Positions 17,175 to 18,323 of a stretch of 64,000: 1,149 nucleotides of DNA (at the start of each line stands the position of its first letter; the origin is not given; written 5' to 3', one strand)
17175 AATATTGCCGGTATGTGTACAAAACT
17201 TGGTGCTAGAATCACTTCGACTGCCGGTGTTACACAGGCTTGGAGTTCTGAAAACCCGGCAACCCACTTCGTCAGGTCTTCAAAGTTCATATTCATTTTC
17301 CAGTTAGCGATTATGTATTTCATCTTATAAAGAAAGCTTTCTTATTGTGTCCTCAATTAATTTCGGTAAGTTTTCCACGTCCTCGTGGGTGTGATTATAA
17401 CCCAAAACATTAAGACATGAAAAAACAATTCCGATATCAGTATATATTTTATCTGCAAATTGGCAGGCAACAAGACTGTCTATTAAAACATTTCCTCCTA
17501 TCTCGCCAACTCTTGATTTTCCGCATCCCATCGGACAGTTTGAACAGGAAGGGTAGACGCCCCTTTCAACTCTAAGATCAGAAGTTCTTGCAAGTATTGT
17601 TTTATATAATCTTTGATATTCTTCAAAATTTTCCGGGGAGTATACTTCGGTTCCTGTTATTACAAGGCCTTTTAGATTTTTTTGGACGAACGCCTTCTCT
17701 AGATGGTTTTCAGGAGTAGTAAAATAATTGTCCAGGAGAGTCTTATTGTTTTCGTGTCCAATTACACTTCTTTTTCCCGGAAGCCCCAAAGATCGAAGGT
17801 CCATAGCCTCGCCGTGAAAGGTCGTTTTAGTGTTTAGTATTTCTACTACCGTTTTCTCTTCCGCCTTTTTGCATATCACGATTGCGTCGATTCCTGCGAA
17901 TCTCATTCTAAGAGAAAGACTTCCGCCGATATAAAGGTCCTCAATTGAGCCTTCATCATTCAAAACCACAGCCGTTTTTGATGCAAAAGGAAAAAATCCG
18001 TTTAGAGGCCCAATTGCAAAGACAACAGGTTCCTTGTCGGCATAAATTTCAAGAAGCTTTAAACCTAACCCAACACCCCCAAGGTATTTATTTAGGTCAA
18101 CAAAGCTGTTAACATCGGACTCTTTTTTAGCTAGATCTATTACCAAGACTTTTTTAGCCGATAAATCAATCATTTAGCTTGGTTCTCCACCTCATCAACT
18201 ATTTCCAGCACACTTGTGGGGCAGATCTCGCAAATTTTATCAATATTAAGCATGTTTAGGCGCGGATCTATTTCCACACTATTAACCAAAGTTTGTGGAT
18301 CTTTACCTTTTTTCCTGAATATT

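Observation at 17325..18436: Mini-AOR plus ferredoxin embedded between pgk and tpiA in the glycolytic operon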

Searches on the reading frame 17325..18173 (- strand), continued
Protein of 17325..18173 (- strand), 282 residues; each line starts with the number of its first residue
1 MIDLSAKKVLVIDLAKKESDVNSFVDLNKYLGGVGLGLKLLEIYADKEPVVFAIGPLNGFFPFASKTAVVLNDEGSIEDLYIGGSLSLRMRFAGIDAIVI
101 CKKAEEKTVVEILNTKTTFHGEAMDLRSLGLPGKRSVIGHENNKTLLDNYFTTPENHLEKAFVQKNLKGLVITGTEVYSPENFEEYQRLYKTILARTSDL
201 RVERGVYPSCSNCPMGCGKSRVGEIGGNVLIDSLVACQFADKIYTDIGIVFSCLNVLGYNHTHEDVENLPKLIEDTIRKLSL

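Call 63: search_solved_structures(query=window:17328-18173:-, max_evalue=1, show_alignments=5)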
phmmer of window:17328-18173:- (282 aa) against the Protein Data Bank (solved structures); distinct sequences matched with E-value up to 1: 7.
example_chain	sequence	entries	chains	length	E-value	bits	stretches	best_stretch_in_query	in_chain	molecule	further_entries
9q1t_A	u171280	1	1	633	0.00032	23.6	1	25-121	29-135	Tungsten-dependent aldehyde oxidoreductase WOR83 from Haloferax volcanii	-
6x6u_A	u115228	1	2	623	0.0076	19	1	9-114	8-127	Formaldehyde:ferredoxin oxidoreductase wor5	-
6x1o_A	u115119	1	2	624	0.0076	19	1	9-114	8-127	Formaldehyde:ferredoxin oxidoreductase wor5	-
1b25_A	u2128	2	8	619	0.024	17.4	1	28-112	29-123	PROTEIN (FORMALDEHYDE FERREDOXIN OXIDOREDUCTASE) | FORMALDEHYDE FERREDOXIN OXIDOREDUCTASE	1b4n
1aor_A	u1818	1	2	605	0.035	16.9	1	45-112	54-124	ALDEHYDE FERREDOXIN OXIDOREDUCTASE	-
4z3w_A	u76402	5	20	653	0.27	14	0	10-140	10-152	Benzoyl-CoA reductase, putative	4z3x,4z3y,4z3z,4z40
2p61_A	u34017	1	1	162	0.4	13.4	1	132-223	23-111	Hypothetical protein TM_1646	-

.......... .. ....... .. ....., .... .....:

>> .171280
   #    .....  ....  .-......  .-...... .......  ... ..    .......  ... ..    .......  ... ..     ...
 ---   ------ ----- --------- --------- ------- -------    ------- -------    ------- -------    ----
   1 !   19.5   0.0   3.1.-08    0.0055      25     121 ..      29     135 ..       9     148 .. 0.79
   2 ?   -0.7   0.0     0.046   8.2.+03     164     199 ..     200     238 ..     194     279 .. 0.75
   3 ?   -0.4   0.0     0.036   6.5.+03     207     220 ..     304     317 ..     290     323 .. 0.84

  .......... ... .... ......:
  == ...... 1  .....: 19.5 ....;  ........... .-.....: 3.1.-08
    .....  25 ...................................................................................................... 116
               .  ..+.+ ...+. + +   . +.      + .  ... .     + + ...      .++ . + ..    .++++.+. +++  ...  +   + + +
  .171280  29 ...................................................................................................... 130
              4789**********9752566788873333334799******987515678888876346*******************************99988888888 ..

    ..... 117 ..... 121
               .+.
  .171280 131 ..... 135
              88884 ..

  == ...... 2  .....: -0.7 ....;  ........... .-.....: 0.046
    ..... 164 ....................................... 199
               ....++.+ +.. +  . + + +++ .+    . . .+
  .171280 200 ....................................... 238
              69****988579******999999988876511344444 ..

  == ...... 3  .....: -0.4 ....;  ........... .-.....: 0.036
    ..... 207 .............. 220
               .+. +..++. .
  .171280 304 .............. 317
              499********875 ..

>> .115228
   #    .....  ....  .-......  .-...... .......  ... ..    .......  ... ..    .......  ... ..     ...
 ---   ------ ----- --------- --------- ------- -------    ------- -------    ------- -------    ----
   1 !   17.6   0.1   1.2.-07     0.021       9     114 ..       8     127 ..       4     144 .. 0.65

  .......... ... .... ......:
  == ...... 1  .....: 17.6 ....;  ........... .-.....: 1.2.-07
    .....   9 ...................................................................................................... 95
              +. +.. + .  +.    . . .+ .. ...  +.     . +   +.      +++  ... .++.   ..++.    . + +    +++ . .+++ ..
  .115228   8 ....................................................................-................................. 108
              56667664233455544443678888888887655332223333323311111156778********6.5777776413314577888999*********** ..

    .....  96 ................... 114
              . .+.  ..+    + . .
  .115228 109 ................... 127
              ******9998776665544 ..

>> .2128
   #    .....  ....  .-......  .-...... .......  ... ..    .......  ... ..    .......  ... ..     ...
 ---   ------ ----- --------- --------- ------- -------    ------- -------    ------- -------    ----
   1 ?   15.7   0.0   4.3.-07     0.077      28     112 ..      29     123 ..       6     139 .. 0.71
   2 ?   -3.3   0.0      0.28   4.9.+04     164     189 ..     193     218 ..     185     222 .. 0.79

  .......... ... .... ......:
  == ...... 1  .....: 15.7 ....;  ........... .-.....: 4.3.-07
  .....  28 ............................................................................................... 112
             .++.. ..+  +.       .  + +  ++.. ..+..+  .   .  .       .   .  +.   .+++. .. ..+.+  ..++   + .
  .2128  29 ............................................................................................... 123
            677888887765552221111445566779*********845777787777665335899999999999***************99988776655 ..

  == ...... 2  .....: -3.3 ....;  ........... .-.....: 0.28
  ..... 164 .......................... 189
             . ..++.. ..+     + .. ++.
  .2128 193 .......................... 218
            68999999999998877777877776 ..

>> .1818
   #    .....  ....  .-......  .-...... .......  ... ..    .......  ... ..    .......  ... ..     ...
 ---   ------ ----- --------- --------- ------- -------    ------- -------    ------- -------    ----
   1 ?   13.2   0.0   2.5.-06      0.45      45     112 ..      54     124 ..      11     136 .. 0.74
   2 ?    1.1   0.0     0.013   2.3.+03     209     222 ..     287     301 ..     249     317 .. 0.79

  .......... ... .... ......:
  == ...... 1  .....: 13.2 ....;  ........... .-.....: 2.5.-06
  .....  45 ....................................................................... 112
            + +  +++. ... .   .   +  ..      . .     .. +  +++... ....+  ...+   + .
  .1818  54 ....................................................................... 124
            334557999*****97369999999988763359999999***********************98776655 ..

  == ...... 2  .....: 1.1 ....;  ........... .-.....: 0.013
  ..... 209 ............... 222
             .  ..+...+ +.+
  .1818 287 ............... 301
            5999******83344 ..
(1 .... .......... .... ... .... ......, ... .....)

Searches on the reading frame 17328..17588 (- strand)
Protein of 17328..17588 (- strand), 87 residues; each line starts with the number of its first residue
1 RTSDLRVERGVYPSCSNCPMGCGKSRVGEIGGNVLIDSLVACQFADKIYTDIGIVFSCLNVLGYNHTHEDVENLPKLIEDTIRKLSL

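Call 24: search_solved_structures(query=A2, max_evalue=10, show_alignments=5)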
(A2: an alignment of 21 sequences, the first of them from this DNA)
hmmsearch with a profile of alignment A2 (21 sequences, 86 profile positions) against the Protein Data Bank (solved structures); distinct sequences matched with E-value up to 10: 1.
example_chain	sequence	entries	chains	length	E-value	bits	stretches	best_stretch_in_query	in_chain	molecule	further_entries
4z3w_A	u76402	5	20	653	1.3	12.4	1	8-52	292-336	Benzoyl-CoA reductase, putative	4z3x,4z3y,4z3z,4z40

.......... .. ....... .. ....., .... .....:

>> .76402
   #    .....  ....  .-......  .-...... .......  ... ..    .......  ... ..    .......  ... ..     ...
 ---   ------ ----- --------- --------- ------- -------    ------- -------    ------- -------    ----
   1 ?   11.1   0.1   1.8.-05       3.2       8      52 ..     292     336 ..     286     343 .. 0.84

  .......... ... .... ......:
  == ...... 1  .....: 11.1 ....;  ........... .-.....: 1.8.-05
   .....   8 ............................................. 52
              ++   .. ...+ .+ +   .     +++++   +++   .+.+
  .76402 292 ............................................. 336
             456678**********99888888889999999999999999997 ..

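Call 25: search_protein_families(library=pfam, alignment_id=A2, max_evalue=10)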
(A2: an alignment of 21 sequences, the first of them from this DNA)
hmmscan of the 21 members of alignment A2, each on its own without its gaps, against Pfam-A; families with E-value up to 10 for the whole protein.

A. member 1, seq(87 aa): 1 family
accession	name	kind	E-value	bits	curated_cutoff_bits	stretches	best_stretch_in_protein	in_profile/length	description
PF01314.23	AFOR_C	-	0.28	10.7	27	1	14-25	69-80/385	Aldehyde ferredoxin oxidoreductase, domains 2 & 3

B. families by the number of members that match (of 21 scanned): 2 families
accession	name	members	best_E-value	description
PF01314.23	AFOR_C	17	0.007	Aldehyde ferredoxin oxidoreductase, domains 2 & 3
PF19563.4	DUF6085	2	0.14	Family of unknown function (DUF6085)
